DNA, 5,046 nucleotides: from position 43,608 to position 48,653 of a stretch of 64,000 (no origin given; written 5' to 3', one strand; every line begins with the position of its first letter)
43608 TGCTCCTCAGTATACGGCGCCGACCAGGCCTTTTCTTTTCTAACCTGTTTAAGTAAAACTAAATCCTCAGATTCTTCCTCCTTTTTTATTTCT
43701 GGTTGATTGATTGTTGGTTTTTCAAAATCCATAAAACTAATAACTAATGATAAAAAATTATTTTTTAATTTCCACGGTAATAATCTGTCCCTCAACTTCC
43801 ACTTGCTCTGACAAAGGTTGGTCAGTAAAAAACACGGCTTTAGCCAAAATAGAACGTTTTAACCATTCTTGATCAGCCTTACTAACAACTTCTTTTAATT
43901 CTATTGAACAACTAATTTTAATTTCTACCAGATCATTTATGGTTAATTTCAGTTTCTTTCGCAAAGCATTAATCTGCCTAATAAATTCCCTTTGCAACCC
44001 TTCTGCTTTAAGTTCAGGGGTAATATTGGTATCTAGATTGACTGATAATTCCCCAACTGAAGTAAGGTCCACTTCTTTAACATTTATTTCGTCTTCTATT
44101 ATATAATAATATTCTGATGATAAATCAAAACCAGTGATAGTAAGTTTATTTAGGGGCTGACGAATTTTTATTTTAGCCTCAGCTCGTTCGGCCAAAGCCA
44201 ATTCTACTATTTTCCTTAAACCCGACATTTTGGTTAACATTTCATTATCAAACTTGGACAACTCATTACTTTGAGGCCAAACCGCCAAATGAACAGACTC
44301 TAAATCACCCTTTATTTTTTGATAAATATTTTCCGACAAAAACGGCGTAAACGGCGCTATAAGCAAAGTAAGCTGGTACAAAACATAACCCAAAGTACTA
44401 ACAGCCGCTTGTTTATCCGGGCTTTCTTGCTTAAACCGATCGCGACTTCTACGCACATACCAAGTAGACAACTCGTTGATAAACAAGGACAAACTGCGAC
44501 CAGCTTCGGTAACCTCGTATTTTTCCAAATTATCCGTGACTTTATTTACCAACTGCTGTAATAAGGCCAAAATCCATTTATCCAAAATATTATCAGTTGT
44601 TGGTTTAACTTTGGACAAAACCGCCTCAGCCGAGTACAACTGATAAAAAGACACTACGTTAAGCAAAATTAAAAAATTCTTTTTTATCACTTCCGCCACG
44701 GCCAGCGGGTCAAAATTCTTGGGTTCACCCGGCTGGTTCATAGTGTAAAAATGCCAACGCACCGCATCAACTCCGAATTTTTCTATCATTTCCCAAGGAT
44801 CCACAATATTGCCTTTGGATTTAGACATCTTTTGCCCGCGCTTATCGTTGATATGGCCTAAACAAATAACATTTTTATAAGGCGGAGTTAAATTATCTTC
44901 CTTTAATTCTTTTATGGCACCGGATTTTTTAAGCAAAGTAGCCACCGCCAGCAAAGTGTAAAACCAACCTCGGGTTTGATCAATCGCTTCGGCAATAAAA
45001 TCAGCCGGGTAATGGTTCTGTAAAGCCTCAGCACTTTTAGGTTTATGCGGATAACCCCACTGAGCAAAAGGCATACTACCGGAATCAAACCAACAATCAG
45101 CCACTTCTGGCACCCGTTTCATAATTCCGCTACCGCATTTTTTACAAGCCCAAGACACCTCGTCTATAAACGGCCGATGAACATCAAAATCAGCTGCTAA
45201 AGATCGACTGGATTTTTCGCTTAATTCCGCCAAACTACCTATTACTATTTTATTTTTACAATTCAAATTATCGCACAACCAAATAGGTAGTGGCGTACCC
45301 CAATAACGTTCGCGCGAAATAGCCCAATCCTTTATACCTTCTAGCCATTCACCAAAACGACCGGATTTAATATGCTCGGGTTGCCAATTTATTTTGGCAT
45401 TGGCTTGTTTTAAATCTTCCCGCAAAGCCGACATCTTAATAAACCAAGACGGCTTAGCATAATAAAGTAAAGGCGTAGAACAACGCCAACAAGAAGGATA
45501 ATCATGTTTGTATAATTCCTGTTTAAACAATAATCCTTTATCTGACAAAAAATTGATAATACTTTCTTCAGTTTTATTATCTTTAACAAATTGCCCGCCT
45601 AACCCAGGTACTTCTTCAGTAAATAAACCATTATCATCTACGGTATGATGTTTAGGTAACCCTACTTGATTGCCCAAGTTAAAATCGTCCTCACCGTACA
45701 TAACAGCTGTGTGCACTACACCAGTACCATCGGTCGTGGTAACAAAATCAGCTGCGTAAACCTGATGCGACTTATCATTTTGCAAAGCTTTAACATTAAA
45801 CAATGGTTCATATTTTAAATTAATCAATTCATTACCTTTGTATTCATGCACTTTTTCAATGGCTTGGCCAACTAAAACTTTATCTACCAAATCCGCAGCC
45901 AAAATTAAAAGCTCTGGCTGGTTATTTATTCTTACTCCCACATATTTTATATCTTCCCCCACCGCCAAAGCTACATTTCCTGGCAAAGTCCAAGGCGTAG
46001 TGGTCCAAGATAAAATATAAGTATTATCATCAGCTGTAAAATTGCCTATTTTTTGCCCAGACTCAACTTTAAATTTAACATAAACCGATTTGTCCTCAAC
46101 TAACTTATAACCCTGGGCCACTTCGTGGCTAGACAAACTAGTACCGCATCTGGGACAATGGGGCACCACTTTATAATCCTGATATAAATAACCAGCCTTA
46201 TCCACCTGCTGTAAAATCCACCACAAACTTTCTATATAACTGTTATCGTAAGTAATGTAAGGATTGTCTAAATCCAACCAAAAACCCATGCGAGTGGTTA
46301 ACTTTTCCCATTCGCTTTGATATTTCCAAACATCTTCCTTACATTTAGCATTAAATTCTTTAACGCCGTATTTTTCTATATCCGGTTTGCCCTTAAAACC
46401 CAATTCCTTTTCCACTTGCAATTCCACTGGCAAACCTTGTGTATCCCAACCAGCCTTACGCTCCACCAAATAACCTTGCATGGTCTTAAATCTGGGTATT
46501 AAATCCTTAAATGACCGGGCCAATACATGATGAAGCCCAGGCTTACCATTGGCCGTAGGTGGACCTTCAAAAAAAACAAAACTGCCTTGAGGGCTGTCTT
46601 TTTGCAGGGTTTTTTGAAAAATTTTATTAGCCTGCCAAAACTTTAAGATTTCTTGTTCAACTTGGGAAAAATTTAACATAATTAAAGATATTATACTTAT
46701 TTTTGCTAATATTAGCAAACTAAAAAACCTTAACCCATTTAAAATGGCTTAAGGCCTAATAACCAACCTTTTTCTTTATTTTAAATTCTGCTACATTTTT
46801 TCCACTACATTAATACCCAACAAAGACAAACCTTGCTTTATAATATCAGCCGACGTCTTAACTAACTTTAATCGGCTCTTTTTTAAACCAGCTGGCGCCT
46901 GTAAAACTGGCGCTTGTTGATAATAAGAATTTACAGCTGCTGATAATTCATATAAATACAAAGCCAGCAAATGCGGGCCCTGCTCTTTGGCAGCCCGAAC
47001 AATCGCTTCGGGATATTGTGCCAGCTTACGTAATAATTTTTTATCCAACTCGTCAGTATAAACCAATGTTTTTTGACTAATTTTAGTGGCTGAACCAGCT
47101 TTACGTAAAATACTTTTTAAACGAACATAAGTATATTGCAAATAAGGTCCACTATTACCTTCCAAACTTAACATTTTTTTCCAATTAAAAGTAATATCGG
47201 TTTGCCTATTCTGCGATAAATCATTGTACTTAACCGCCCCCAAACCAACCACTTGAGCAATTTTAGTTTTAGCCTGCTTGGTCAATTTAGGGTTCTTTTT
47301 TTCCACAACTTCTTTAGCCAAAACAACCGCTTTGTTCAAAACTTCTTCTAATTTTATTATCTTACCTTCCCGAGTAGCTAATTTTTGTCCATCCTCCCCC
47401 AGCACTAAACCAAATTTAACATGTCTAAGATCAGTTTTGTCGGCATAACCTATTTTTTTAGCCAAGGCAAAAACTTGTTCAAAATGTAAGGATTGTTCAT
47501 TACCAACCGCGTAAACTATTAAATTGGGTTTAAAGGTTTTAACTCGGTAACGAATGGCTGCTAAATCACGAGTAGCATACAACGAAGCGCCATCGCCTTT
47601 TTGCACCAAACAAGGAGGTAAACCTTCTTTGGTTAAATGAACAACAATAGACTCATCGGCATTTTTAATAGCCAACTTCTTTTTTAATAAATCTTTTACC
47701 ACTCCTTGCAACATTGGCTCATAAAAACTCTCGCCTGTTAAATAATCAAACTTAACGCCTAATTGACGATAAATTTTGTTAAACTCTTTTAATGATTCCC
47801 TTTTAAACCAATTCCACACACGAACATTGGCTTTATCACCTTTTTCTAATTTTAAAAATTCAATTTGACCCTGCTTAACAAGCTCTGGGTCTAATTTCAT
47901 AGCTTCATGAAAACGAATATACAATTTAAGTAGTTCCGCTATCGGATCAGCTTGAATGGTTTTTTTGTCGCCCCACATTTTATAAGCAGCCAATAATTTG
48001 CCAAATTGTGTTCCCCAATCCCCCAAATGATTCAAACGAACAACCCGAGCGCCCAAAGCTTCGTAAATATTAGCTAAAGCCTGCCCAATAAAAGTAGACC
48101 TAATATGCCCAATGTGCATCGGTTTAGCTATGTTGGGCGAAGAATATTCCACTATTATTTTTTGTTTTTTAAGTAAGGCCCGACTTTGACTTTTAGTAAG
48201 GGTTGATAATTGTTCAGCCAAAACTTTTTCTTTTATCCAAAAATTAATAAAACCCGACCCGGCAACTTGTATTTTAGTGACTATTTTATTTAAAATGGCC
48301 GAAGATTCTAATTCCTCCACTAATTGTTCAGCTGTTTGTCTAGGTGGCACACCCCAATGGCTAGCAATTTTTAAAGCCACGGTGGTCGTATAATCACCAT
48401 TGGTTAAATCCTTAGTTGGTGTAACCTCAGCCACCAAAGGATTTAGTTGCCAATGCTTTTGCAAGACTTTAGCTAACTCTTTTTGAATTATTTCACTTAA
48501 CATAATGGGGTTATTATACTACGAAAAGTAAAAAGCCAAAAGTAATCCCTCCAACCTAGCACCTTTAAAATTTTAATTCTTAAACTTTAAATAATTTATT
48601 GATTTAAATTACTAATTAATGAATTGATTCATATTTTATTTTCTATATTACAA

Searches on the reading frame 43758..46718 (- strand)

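Call 27: search_protein_families(library=pfam, proteins=[window:43758-46718:-], max_evalue=0.00001)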
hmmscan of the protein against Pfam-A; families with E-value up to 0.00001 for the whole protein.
window:43758-46718:- (986 aa): 4 families
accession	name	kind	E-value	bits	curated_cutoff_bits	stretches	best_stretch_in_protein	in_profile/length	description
PF00133.28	tRNA-synt_1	-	1.1e-117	393.7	22.7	1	24-658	2-403/414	tRNA synthetases class I (I, L, M and V)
PF08264.19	Anticodon_1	-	1.6e-32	112.8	25.1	1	713-857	1-145/148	Anticodon-binding domain of tRNA ligase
PF19302.4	DUF5915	-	3.9e-17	62.9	27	1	877-986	86-194/195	Domain of unknown function (DUF5915)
PF09334.17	tRNA-synt_1g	-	5.8e-14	52.1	20.1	0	615-670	313-367/391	tRNA synthetases class I (M)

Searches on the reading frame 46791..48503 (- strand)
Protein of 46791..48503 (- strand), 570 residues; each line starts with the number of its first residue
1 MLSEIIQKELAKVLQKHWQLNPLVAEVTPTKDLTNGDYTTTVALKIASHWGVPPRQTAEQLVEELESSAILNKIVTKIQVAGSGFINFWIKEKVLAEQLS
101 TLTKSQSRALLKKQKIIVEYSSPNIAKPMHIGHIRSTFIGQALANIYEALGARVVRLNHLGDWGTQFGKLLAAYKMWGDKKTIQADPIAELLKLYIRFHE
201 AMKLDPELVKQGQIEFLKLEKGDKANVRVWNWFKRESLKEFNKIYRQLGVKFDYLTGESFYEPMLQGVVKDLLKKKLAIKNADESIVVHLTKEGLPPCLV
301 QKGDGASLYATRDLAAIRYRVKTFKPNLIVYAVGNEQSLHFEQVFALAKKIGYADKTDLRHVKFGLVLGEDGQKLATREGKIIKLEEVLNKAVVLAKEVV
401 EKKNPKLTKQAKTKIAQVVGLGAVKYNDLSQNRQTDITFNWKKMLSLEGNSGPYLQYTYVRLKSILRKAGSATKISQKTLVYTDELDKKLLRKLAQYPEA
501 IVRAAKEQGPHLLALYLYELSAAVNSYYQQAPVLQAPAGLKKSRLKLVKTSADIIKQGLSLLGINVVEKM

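Call 27: search_protein_families(library=pfam, proteins=[window:46791-48503:-], max_evalue=0.00001)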
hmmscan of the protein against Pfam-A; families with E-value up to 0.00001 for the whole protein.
window:46791-48503:- (570 aa): 3 families
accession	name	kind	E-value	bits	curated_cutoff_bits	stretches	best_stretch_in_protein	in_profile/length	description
PF00750.26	tRNA-synt_1d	-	7.1e-99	331.5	23.3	1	105-441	10-349/349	tRNA synthetases class I (R), catalytic domain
PF05746.21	DALR_1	-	3.9e-32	111.2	22.3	1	455-570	1-117/117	DALR anticodon binding domain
PF03485.21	Arg_tRNA_synt_N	-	1.2e-14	55.1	21.5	1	4-88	5-83/85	Arginyl tRNA synthetase N terminal domain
